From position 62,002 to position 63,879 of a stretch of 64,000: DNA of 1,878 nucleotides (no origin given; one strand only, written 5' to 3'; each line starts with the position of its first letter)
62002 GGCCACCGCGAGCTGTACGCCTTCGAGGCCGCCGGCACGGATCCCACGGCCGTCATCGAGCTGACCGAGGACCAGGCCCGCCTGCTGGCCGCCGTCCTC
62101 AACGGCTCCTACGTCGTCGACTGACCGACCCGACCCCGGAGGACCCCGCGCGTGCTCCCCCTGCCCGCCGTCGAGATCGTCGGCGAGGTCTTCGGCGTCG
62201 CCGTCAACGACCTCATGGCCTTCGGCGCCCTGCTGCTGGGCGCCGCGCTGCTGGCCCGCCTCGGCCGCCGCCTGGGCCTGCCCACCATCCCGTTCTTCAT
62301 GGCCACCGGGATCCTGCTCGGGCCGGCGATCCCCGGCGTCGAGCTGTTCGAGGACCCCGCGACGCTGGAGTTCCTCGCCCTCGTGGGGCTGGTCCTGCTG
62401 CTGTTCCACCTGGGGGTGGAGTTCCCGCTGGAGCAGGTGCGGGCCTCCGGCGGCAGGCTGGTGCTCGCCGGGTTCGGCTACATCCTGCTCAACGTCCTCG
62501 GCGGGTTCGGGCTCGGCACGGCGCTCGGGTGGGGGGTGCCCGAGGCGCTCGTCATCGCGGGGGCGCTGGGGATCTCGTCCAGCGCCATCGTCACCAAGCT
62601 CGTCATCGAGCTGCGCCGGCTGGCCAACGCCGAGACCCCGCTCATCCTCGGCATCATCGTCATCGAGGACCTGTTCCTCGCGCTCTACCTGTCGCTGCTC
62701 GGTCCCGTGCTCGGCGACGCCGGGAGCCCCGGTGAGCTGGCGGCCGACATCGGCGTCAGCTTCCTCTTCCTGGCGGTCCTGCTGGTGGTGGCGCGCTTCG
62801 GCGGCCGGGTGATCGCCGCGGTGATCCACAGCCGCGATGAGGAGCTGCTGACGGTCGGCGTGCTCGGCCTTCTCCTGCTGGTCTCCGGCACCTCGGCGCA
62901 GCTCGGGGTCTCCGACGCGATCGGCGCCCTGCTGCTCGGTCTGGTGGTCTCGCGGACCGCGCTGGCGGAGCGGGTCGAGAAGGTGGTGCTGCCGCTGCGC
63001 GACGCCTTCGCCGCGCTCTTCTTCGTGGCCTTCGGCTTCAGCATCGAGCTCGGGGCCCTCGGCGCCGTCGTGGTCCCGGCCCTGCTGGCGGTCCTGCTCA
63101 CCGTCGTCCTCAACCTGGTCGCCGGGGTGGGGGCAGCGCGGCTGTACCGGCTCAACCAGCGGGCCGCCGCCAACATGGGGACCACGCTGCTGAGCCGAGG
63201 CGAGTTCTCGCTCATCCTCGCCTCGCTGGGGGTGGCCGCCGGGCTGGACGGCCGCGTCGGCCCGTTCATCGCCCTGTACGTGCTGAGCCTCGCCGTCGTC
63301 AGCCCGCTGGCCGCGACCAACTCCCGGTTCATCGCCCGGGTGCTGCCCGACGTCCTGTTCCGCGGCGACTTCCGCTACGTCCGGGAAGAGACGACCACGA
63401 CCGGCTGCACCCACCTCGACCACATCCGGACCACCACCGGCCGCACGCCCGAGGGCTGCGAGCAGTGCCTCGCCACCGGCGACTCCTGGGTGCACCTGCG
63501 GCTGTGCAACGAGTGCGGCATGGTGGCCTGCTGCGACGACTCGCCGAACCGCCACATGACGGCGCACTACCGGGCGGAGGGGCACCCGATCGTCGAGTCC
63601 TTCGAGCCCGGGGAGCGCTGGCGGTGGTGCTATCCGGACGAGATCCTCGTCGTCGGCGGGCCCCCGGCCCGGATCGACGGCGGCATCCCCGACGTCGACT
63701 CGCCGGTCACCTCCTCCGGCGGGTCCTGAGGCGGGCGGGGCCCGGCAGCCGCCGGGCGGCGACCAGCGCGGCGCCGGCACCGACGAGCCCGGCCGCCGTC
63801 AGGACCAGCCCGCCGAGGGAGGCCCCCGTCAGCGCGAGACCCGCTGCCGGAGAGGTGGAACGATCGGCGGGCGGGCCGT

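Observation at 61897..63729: CPA2 K+/H+-type antiporter fused to a UBP-type zinc finger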

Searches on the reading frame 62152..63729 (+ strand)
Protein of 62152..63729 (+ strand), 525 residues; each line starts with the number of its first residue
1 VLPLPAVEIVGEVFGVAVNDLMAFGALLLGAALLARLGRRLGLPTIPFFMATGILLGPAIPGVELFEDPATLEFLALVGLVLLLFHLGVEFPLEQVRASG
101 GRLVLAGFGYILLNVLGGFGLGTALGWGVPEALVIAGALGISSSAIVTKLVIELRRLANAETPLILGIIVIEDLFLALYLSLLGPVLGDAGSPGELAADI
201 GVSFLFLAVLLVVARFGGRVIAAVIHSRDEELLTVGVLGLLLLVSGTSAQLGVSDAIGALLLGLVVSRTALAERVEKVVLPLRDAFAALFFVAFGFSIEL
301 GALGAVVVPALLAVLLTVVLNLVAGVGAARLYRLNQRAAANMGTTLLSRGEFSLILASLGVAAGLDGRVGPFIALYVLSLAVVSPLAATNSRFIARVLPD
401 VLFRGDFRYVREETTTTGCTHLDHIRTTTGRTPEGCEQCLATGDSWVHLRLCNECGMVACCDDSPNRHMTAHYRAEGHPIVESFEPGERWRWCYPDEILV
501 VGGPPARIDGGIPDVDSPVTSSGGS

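Call 3: search_protein_families(library=pfam, proteins=[window:62152-63729:+], max_evalue=0.01)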
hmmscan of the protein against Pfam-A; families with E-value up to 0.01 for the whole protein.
window:62152-63729:+ (525 aa): 2 families
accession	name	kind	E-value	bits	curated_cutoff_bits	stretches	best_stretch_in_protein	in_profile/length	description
PF00999.27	Na_H_Exchanger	-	3.6e-56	191.1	26.2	1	32-386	4-372/375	Sodium/hydrogen exchanger, transmembrane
PF02148.25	zf-UBP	-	1.2e-10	41.9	22.7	1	436-497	1-55/63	Zn-finger in ubiquitin-hydrolases and other protein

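Call 4: search_protein_families(library=ncbifam, proteins=[window:62152-63729:+], max_evalue=0.01)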
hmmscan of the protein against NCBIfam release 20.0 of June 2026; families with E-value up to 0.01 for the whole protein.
window:62152-63729:+ (525 aa): 6 families
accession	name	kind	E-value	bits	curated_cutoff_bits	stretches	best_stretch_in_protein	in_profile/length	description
TIGR00932.1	2a37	subfamily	8.5e-32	110.7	238.3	1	29-298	2-274/275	monovalent cation:proton antiporter-2 (CPA2) family protein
NF007950.1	PRK10669.1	equivalog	1.7e-24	86.6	700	1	29-371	16-366/547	YbaL family putative K(+) efflux transporter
NF045626.1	FeTrans_MagA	equivalog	5.6e-19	68.4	700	1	23-396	10-382/386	iron transporter MagA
NF002973.0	PRK03659.1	equivalog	6.1e-19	68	804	1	19-381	4-365/602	glutathione-regulated potassium-efflux system protein KefB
NF002924.0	PRK03562.1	equivalog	5.8e-10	38.2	752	1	27-363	13-350/623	glutathione-regulated potassium-efflux system protein KefC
NF003716.0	PRK05326.1-3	equivalog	9e-05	21.1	355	1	21-383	8-375/499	potassium/proton antiporter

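Call 7: find_homologous_proteins(query=window:62152-63729:+, max_evalue=1e-10)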
Query window:62152-63729:+ (525 aa): 2735 proteins with E <= 1e-10 among 8000 candidates; the best 120 are listed.
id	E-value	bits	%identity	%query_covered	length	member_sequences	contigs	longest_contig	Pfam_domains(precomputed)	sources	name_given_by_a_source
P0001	0.0e+0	1033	93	99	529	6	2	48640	PF02148.26,PF00999.27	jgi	jgi:CPA2 family monovalent cation:H+ antiporter-2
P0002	9.3e-290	980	87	99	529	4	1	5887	PF02148.26,PF00999.27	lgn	-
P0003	2.5e-238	810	77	97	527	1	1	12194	PF02148.26,PF00999.27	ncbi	-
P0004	1.1e-234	798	74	98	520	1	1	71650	PF02148.26,PF00999.27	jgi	jgi:CPA2 family monovalent cation:H+ antiporter-2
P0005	1.1e-231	788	73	97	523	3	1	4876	PF02148.26,PF00999.27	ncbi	-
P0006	2.3e-231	787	72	98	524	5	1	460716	PF02148.26,PF00999.27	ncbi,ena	-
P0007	9.1e-231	785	75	95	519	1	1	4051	PF02148.26,PF00999.27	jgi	jgi:monovalent cation:H+ antiporter-2, CPA2 family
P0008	4.0e-226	770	71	98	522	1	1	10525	PF02148.26,PF00999.27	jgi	jgi:CPA2 family monovalent cation:H+ antiporter-2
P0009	1.7e-223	761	73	95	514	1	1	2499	PF02148.26,PF00999.27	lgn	-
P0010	6.6e-221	753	71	97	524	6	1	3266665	PF02148.26,PF00999.27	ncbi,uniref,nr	ncbi:cation:proton antiporter [Microbacterium sp. ABRD28]|uniref:cation:proton antiporter domain-con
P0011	3.0e-218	744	73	95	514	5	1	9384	PF02148.26,PF00999.27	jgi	-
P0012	6.2e-218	743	72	95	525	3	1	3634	PF02148.26,PF00999.27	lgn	-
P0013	9.6e-218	742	72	95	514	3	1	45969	PF02148.26,PF00999.27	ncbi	-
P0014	1.8e-217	741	72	95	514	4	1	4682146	PF02148.26,PF00999.27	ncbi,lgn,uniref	ncbi:cation:proton antiporter [Jannaschia sp. R86511]|uniref:cation:proton antiporter domain-contain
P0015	1.0e-200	686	66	91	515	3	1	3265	PF02148.26,PF00999.27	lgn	-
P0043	5.3e-185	634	64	92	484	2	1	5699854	PF02148.26,PF00999.27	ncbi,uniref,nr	ncbi:cation:proton antiporter [Natronosporangium hydrolyticum]|uniref:Cation:proton antiporter n=1 T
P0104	1.2e-179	617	62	92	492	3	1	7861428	PF02148.26,PF00999.27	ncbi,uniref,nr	ncbi:cation:proton antiporter [Streptomyces sp. MP131-18]|uniref:cation:proton antiporter domain-con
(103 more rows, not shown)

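Call 25: find_encoding_contigs(protein=P0010, flank=6000, max_places=2)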
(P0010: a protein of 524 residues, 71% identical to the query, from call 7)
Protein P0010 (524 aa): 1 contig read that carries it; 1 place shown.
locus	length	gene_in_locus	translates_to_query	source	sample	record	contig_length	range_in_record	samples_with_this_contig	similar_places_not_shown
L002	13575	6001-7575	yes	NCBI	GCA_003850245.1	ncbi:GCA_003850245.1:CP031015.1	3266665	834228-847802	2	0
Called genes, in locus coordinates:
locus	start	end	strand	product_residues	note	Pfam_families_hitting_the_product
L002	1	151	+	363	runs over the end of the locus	PF01717:Meth_synt_2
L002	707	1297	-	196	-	PF00440:TetR_N (weak), PF16859:TetR_C_11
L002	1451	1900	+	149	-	PF12680:SnoaL_2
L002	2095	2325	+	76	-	-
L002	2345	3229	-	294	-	PF00126:HTH_1, PF03466:LysR_substrate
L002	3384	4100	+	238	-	PF07045:DUF1330, PF07366:SnoaL, PF12680:SnoaL_2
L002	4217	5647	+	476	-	PF10009:DUF2252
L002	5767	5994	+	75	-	PF25991:KhtT_N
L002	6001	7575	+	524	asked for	PF00999:Na_H_Exchanger, PF02148:zf-UBP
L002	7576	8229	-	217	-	PF00440:TetR_N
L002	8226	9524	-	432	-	PF12704:MacB_PCD, PF02687:FtsX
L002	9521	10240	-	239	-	PF00005:ABC_tran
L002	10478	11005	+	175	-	PF06897:DUF1269, PF13488:Gly-zipper_Omp (weak)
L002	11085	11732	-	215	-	PF01243:PNPOx_N, PF10590:PNP_phzG_C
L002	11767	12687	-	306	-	PF00126:HTH_1, PF03466:LysR_substrate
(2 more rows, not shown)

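Call 28: find_encoding_contigs(protein=P0104, flank=5000, max_places=1)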
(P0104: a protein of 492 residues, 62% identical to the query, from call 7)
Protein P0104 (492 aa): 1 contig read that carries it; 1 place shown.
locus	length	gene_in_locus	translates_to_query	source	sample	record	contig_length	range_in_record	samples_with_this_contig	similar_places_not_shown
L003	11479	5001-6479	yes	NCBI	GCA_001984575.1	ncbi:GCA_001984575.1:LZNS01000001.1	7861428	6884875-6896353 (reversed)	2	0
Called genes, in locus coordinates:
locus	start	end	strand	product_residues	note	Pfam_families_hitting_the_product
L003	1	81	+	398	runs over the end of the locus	PF20706:GT4-conflict, PF00534:Glycos_transf_1, PF13692:Glyco_trans_1_4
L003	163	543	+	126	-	PF00903:Glyoxalase (weak), PF18029:Glyoxalase_6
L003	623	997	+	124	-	PF18029:Glyoxalase_6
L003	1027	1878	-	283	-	PF12679:ABC2_membrane_2 (weak), PF12730:ABC2_membrane_4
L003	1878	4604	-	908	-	PF00561:Abhydrolase_1, PF01738:DLH (faint), PF02129:Peptidase_S15, PF12146:Hydrolase_4, PF00326:Peptidase_S9 (faint), PF08530:PepX_C, PF00005:ABC_tran, PF13304:AAA_21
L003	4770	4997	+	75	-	PF25991:KhtT_N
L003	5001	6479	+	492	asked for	PF00999:Na_H_Exchanger, PF02148:zf-UBP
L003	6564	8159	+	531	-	PF07690:MFS_1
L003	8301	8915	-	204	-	PF02525:Flavodoxin_2, PF03358:FMN_red, PF00258:Flavodoxin_1, PF12724:Flavodoxin_5 (faint)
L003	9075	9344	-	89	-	PF04149:DUF397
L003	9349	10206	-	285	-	PF13560:HTH_31, PF19054:DUF5753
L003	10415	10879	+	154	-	PF13581:HATPase_c_2, PF02518:HATPase_c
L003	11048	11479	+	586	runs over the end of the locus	PF12229:PG_binding_4 (faint), PF04294:VanW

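Call 29: find_encoding_contigs(protein=P0043, flank=5000, max_places=1)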
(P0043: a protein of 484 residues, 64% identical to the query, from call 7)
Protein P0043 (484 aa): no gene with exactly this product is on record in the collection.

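Call 48: predict_structure(alignment_id=A1)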
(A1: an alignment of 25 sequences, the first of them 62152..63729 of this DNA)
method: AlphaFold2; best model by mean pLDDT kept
length: 525 residues; sequences in the alignment: 25
mean_pLDDT: 68.6   pTM: 0.68
mean pLDDT of the five models: 68.6, 68.0, 66.6, 66.1, 64.3
residues with pLDDT >= 90: 63; 70-90: 217; 50-70: 149; < 50: 96
segments of 3 or more residues with pLDDT < 50: 1-5, 145-152, 154-158, 406-431, 479-525
pLDDT, mean of each block of 10 residues (from residue 1): 56 75 81 85 81 75 63 68 66 71 90 94 95 91 52 46 79 80 73 75 74 73 73 68 63 58 57 67 75 77 90 95 91 80 78 78 86 89 81 78 54 31 37 60 58 54 64 60 39 30 33 34 37
secondary structure, 60 per line:
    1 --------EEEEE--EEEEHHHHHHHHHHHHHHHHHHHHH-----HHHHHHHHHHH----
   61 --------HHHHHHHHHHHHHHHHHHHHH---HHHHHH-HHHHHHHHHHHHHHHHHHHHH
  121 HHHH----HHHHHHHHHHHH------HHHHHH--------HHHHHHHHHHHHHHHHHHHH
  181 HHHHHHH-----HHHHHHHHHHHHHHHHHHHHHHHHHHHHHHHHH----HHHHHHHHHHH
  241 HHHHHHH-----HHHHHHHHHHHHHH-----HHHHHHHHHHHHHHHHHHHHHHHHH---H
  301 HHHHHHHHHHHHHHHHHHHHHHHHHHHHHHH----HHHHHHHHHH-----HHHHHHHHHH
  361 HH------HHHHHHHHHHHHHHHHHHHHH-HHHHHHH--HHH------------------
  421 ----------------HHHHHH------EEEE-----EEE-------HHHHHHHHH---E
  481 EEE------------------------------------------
elements in order: E9-13 E16-19 H20-40 H46-56 H69-89 H93-98 H100-124 H129-140 H147-152 H161-187 H193-225 H230-247 H253-266 H272-296 H300-331 H336-345 H351-362 H369-389 H391-397 H437-442 E449-452 E458-460 H468-476 E480-483

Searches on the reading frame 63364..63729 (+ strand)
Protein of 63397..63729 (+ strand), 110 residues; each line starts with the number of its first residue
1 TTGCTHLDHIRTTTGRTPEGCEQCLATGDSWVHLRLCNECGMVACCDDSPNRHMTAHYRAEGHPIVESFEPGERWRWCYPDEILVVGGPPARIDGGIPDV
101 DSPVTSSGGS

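Call 22: search_solved_structures(query=window:63397-63729:+, max_evalue=1, show_alignments=4)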
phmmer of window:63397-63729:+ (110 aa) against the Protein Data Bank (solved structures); distinct sequences matched with E-value up to 1: 31.
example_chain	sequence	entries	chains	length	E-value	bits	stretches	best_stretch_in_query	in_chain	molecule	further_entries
2ida_A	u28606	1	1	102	1.3e-30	109.2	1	1-84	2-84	Hypothetical protein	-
5g0f_A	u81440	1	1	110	4.6e-06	29.9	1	4-83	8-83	HDAC6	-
6kcz_A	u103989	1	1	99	0.04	17.2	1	4-82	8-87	Ubiquitin carboxyl-terminal hydrolase 20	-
5wpb_A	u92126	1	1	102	0.093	16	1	19-80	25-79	Histone deacetylase 6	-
3gv4_A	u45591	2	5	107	0.1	15.9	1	19-80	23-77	Histone deacetylase 6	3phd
5b8d_A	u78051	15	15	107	0.1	15.8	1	19-80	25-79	Histone deacetylase 6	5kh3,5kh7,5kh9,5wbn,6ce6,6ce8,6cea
3c5k_A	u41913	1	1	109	0.11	15.8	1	19-80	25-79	Histone deacetylase 6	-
7zyu_A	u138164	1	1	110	0.11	15.8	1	19-80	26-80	Histone deacetylase 6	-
1g2d_C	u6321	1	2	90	0.22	14.8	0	8-25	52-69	TATA BOX ZINC FINGER PROTEIN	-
1g2f_C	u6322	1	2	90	0.24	14.7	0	8-25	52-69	TATA BOX ZINC FINGER PROTEIN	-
7eyi_G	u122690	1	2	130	0.27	14.5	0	8-34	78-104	Zinc finger and BTB domain-containing protein 7A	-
7n5w_A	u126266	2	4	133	0.3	14.4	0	8-34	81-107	Zinc finger and BTB domain-containing protein 7A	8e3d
7n5s_A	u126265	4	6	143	0.42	13.9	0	8-34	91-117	Zinc finger and BTB domain-containing protein 7A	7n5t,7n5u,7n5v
1a1i_A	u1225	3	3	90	0.44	13.8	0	6-24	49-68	RADR ZIF268 ZINC FINGER PEPTIDE | PROTEIN (RADR ZIF268 ZINC FINGER PEPTIDE) | RADR ZIF268 VARIANT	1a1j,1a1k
1a1f_A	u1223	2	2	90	0.45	13.8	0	6-24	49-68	THREE-FINGER ZIF268 PEPTIDE | DSNR ZINC FINGER PEPTIDE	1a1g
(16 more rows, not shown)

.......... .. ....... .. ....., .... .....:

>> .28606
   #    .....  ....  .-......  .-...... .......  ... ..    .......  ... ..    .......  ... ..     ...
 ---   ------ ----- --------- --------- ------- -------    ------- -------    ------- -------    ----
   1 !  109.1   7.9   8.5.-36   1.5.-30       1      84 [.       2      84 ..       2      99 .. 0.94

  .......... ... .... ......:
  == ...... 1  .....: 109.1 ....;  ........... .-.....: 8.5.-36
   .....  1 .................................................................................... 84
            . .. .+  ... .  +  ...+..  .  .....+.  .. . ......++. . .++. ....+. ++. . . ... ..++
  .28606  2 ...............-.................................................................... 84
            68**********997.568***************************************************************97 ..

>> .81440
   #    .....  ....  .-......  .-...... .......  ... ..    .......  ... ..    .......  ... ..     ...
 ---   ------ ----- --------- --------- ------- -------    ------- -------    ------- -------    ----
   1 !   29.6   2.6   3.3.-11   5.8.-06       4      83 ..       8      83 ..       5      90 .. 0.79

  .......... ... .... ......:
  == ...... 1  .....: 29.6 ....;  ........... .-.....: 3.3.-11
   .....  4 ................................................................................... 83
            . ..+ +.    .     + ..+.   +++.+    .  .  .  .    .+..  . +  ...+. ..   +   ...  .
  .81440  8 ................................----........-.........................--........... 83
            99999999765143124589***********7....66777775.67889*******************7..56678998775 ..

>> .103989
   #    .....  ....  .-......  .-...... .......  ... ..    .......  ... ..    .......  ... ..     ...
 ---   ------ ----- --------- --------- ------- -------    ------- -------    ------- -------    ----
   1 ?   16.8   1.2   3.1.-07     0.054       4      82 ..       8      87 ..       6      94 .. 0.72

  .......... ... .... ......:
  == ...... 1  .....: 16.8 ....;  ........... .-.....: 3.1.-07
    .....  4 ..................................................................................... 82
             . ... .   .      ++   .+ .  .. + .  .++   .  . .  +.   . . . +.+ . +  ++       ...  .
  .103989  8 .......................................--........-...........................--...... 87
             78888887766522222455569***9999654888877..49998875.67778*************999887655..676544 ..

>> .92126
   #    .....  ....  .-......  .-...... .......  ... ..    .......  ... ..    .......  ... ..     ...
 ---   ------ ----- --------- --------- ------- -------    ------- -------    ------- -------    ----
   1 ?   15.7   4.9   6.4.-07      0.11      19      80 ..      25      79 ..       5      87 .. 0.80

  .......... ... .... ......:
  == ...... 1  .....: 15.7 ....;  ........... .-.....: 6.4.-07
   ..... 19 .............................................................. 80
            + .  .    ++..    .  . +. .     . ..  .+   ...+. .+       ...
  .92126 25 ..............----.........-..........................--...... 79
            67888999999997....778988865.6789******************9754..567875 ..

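Call 69: search_protein_representatives(protein=window:63364-63666:+)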
Query: 101 residues. Proteins with E-value up to 0.001 (for the whole library): 2682; up to 1e-10: 1390; up to 1e-30: 11. The best 150 are listed.
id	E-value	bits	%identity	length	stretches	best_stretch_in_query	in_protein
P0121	8.1e-35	135.7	58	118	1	2-96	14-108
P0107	4.4e-34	133.3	59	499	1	3-99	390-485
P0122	9.3e-33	129.0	67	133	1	14-96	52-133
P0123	1.4e-31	125.2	33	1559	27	40-69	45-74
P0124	2.2e-31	124.6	57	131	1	3-95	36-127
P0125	2.6e-31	124.4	56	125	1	5-95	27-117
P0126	2.9e-31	124.2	61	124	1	15-97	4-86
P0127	3.0e-31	124.1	61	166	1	10-97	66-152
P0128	4.5e-31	123.6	61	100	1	14-96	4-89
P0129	4.7e-31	123.5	59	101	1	14-96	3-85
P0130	6.0e-31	123.2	59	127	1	11-95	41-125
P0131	1.7e-30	121.7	60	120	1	12-96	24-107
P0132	1.8e-30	121.6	62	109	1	14-96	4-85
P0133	2.4e-30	121.3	54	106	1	6-95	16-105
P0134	7.1e-30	119.7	58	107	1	12-98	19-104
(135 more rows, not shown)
